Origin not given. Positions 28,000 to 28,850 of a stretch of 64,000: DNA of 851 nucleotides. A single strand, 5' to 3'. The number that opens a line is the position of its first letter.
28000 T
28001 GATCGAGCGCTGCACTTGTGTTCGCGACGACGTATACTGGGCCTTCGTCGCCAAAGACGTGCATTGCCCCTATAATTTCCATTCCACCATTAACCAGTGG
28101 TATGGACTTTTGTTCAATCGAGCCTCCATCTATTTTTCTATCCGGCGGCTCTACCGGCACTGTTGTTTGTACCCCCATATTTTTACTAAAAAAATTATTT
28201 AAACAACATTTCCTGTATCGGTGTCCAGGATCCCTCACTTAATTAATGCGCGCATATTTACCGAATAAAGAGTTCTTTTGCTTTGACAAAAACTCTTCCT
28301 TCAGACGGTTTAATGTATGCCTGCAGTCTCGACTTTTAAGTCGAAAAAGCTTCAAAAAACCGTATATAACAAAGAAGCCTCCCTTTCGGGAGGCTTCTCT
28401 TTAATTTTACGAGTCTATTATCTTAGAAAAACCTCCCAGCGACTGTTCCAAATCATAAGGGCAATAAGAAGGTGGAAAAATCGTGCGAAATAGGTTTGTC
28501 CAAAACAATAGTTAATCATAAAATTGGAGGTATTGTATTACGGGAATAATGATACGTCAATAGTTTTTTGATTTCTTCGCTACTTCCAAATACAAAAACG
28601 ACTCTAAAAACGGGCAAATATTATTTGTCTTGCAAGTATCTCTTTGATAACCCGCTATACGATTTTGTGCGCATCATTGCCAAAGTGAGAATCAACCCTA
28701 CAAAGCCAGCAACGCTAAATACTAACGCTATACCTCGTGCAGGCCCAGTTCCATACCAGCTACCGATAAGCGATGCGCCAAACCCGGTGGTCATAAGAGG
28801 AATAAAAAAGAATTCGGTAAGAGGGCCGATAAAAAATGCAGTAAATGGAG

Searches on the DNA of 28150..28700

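Call 38: search_rna_families(source=window, start=28150, end=28700, threshold=evalue, max_evalue=1)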
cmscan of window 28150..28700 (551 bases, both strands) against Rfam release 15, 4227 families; matches with E-value up to 1: 9.
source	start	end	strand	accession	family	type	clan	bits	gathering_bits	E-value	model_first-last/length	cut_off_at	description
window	28368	28542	-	RF01859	Phe_leader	Cis-reg; leader;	-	38.7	55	6e-05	1-125/125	no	Phenylalanine leader peptide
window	28347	28403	+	RF01859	Phe_leader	Cis-reg; leader;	-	29.2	55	0.0077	1-125/125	no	Phenylalanine leader peptide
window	28366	28430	-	RF02064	STnc370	Gene; sRNA;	-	25.2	54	0.47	1-71/71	no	Enterobacterial sRNA STnc370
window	28332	28405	+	RF02064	STnc370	Gene; sRNA;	-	24.5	54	0.67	1-71/71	no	Enterobacterial sRNA STnc370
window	28329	28400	+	RF02379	csRNA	Gene; sRNA;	-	23.9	57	0.8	1-93/93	no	Cia-dependent small RNA csRNA1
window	28325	28397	-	RF02719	sca_ncR20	Gene; snRNA; snoRNA; scaRNA;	-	23.3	127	0.4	1-104/104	no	Small Cajal body specific RNA ncR20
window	28332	28420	+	RF02621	BSnc120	Gene; sRNA;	-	19.9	114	0.082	1-88/88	no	Brucella sRNA 120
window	28304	28400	+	RF02607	AbsR25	Gene; sRNA;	-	19.6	47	0.58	1-164/164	no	Acinetobacter sRNA 25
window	28167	28206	+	RF02854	Ysr100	Gene; sRNA;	-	18.7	47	0.59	81-120/120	no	Yersinia sRNA 100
